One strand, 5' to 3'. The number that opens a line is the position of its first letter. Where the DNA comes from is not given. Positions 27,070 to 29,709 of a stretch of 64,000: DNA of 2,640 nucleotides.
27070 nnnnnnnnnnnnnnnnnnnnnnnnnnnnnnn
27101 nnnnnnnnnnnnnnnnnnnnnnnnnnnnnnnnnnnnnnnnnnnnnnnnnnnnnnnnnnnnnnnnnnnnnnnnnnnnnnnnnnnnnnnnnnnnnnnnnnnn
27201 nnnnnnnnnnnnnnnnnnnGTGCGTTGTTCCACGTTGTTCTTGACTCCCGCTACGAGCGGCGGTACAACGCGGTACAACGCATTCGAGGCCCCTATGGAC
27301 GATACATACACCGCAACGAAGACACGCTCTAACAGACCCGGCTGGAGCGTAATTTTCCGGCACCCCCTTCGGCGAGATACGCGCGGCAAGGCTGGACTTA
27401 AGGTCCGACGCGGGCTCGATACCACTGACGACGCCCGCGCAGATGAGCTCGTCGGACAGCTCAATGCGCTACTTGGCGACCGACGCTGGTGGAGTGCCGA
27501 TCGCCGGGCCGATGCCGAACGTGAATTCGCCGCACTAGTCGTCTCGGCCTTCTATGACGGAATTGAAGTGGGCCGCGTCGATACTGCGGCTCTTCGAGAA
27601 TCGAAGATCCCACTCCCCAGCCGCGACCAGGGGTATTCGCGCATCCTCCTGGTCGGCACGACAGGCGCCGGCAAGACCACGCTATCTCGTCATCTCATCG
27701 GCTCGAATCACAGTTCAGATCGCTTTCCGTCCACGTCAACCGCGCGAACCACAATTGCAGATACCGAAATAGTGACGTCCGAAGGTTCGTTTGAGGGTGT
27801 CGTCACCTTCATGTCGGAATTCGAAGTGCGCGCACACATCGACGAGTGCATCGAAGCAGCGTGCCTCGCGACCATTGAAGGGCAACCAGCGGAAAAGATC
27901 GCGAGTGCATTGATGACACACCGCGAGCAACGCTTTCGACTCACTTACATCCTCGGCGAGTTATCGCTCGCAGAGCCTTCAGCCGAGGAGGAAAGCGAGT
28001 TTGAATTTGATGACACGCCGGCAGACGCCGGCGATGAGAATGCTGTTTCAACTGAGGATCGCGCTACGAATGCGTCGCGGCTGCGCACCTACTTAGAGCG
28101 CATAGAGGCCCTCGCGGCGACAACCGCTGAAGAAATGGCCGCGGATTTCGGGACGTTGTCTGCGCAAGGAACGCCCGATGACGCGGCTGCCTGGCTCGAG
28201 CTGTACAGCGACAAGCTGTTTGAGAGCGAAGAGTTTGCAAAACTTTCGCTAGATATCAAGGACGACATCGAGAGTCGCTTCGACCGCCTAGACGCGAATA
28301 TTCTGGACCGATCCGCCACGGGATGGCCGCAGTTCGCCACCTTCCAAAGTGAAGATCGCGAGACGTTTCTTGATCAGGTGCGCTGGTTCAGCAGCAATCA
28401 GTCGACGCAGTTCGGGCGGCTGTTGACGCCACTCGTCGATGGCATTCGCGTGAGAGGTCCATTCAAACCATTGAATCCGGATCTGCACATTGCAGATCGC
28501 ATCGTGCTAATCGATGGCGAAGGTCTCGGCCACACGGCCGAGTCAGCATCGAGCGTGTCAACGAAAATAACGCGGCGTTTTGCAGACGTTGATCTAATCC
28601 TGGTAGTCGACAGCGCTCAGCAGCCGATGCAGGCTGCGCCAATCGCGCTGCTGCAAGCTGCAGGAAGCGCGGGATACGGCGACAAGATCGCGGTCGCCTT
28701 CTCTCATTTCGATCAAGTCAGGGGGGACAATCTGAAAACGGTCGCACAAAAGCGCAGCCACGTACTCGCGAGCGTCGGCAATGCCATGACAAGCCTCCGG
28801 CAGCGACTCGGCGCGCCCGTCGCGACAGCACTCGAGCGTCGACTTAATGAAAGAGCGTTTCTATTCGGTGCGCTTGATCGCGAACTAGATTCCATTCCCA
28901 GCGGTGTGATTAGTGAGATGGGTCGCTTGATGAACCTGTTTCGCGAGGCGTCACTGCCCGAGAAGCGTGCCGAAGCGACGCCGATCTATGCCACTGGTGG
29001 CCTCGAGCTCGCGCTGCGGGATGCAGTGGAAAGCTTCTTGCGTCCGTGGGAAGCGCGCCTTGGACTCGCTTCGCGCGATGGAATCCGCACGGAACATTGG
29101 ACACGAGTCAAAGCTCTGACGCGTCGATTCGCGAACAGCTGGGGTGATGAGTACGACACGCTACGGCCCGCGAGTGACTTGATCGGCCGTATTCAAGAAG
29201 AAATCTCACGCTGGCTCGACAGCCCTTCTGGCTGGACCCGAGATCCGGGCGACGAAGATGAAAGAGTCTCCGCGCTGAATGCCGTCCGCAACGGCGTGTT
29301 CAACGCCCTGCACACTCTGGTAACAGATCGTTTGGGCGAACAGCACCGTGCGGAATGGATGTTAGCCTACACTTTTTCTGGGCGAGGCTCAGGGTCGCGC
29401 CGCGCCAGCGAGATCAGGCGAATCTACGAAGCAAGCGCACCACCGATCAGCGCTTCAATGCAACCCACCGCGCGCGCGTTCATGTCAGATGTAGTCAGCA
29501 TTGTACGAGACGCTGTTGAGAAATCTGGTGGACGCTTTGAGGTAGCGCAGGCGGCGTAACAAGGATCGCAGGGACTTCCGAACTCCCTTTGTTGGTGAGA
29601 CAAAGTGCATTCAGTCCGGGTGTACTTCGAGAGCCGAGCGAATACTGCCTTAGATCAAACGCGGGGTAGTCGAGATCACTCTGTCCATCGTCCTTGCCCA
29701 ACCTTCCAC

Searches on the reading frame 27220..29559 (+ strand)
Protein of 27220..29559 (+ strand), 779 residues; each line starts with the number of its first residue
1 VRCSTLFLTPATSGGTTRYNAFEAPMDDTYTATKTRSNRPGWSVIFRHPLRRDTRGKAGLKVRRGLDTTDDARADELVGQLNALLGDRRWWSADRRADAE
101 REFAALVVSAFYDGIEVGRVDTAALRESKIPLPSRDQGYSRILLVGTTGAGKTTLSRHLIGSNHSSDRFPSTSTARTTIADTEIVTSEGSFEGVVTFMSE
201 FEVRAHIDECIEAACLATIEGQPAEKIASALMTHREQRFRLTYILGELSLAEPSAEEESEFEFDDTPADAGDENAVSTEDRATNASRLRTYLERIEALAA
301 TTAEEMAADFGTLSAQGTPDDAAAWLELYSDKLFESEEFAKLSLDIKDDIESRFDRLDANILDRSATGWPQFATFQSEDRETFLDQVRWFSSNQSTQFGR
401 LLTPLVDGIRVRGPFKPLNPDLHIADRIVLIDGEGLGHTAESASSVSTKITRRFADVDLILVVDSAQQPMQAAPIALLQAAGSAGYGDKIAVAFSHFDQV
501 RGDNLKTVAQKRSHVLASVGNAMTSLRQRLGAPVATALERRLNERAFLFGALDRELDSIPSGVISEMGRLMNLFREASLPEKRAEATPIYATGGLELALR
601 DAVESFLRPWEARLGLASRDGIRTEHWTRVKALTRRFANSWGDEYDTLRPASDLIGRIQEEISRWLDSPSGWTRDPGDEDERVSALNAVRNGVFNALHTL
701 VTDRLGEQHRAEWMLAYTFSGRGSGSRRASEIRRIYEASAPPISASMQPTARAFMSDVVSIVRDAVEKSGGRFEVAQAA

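Call 27: search_protein_families(library=padloc, proteins=[window:27220-29559:+], max_evalue=0.001)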
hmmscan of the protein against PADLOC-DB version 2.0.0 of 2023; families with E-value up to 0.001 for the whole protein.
window:27220-29559:+ (779 aa): 1 family
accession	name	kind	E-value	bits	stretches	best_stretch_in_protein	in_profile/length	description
PDLC04140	mad8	-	6.8e-05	20.5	0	141-165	29-53/314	mads_8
